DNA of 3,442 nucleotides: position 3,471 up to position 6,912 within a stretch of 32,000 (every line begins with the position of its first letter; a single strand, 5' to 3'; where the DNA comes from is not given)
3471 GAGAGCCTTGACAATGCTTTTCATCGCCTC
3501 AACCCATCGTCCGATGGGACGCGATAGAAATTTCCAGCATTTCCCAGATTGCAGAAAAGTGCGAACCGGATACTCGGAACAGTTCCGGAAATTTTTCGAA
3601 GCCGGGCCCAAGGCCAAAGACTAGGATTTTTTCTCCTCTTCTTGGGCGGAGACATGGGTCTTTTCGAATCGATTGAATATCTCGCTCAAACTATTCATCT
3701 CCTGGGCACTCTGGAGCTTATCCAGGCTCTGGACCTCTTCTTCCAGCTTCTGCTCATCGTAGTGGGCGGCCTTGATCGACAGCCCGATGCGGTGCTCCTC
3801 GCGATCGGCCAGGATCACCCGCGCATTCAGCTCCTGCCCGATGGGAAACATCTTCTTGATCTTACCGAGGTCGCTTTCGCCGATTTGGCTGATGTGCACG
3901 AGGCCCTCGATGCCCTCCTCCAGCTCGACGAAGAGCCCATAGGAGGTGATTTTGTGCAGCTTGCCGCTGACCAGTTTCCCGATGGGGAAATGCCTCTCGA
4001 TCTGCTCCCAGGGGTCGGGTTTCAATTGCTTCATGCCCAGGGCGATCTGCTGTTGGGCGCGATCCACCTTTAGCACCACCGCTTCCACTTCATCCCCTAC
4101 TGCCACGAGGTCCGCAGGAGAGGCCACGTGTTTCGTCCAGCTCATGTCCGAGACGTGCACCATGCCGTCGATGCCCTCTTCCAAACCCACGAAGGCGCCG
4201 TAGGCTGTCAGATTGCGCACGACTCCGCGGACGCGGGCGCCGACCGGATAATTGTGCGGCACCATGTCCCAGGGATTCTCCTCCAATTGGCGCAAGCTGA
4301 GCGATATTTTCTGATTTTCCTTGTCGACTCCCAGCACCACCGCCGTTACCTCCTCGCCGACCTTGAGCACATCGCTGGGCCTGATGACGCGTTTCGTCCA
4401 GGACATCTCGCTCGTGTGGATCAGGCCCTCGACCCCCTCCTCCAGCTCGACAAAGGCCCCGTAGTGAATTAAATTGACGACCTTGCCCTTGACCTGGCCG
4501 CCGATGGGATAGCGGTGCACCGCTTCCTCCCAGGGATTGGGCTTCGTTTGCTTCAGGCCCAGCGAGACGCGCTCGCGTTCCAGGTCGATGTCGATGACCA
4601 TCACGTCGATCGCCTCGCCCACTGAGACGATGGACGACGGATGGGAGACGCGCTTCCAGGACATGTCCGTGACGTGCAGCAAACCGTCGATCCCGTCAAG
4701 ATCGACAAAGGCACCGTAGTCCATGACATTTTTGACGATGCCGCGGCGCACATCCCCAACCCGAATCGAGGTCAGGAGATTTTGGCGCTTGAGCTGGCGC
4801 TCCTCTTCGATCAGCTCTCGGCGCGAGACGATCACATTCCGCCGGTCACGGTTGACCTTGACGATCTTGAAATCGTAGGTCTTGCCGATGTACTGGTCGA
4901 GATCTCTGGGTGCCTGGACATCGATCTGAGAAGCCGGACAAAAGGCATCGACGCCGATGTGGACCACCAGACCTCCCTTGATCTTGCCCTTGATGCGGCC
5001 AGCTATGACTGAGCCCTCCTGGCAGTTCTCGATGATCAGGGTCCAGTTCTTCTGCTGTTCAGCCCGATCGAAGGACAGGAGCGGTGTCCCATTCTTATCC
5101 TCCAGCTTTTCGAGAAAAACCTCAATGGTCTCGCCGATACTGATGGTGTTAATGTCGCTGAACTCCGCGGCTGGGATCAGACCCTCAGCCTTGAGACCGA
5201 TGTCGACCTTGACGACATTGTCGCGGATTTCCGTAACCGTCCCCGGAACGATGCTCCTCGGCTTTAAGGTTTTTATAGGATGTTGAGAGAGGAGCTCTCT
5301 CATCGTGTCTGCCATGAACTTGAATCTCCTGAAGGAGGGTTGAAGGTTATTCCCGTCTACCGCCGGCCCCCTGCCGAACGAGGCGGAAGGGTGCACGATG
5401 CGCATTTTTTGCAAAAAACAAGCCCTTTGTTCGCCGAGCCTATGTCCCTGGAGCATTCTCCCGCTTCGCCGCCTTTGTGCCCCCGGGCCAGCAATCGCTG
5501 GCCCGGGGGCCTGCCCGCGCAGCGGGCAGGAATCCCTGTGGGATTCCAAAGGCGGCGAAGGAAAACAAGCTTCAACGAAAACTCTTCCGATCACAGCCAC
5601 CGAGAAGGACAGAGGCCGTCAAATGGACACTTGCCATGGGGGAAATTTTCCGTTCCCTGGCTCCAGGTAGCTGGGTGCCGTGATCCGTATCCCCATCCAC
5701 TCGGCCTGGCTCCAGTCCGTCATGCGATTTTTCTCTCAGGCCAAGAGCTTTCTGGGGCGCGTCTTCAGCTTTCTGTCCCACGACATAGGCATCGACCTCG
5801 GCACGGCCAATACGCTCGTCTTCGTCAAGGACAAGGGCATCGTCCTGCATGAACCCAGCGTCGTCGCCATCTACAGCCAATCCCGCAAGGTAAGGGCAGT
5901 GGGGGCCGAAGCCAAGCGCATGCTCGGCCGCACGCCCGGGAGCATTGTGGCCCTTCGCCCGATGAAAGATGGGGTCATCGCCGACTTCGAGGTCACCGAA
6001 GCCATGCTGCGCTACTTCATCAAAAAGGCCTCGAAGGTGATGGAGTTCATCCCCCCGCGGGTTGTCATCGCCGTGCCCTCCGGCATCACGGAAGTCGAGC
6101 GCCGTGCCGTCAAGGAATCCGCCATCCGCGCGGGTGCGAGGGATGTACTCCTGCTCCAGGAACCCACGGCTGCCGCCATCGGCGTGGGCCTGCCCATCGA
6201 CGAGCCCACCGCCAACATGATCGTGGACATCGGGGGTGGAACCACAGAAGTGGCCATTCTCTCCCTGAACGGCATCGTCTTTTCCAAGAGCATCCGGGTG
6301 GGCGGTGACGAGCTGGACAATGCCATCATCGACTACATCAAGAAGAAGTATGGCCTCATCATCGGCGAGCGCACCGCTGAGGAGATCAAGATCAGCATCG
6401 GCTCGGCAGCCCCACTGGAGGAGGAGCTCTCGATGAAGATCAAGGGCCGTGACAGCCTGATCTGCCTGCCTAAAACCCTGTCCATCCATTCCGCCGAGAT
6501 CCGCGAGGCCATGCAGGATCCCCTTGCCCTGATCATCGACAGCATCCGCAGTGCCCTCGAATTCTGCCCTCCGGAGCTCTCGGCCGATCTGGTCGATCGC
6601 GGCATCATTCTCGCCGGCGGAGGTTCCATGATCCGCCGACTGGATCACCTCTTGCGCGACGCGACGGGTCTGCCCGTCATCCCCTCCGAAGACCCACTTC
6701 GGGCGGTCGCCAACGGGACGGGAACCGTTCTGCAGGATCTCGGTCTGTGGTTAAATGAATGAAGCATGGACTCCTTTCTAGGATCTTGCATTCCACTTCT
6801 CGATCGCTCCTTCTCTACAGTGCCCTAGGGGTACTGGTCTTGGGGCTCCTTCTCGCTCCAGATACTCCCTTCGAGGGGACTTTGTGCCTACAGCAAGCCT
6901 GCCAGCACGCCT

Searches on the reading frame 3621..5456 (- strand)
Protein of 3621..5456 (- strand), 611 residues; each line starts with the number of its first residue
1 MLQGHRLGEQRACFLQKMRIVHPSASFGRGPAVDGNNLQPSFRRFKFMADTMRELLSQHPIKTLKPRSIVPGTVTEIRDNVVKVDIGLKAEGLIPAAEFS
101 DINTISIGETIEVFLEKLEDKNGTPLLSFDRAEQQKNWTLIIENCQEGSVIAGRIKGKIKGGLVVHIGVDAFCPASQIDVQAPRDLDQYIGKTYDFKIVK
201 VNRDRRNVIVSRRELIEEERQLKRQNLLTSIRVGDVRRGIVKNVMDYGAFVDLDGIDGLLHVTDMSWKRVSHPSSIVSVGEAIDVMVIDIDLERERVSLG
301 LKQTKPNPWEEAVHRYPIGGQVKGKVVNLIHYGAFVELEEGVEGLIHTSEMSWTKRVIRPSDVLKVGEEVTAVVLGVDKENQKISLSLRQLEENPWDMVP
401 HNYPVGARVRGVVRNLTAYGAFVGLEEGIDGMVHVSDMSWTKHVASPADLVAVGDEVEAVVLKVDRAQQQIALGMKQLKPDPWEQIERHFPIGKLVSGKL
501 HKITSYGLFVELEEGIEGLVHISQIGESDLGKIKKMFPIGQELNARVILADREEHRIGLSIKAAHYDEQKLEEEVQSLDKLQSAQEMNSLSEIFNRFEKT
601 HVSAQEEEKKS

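Call 59: search_protein_families(library=pfam, proteins=[window:3621-5456:-], max_evalue=0.001)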
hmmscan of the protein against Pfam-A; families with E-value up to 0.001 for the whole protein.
window:3621-5456:- (611 aa): 6 families
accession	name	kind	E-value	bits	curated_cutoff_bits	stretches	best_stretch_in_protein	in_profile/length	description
PF00575.29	S1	-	6.8e-91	299.2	22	6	318-389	4-74/74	S1 RNA binding domain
PF23459.1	S1_RRP5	-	1.4e-23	83.7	27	2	321-388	6-72/72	RRP5 S1 domain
PF21710.3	Spt6_S1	-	3.6e-21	75.7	27.5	1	330-390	28-88/91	Spt6, S1/OB domain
PF17092.11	PCB_OB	-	3.3e-08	34.7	27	0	404-456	30-92/111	Penicillin-binding protein OB-like domain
PF13509.12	S1_2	-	3.2e-05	24.4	21.8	0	72-115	7-48/61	S1 domain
PF21543.3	CvfB_2nd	-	0.00076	19.8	27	0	321-389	16-75/76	Virulence regulatory factor CvfB, second domain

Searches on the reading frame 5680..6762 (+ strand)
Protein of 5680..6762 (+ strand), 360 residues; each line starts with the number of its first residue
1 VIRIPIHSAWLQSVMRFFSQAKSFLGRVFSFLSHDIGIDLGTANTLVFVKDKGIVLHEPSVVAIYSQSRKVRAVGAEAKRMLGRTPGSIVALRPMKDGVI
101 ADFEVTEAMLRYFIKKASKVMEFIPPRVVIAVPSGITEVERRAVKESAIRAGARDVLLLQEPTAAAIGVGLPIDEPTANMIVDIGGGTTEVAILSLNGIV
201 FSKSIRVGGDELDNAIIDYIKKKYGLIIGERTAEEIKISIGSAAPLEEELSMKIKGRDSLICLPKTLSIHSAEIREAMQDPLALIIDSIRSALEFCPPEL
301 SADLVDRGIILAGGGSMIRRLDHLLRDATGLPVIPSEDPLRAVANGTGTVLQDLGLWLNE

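Call 59: search_protein_families(library=pfam, proteins=[window:5680-6762:+], max_evalue=0.001)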
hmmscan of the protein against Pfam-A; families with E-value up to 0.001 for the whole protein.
window:5680-6762:+ (360 aa): 5 families
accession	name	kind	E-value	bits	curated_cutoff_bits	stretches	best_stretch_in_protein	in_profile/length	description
PF06723.19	MreB_Mbl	-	6.3e-142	472.7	27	1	34-354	2-322/327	MreB/Mbl protein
PF00012.26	HSP70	-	1.7e-19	70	20.6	1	104-347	112-368/599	Hsp70 protein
PF14450.12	FtsA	-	1.7e-12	48.2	31.8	1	181-333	2-107/127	Cell division protein FtsA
PF00022.25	Actin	-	2.2e-09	36.8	27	1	39-223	10-190/410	Actin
PF11104.14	PilM_2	-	3.7e-06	26.6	27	0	179-238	182-235/340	Type IV pilus assembly protein PilM;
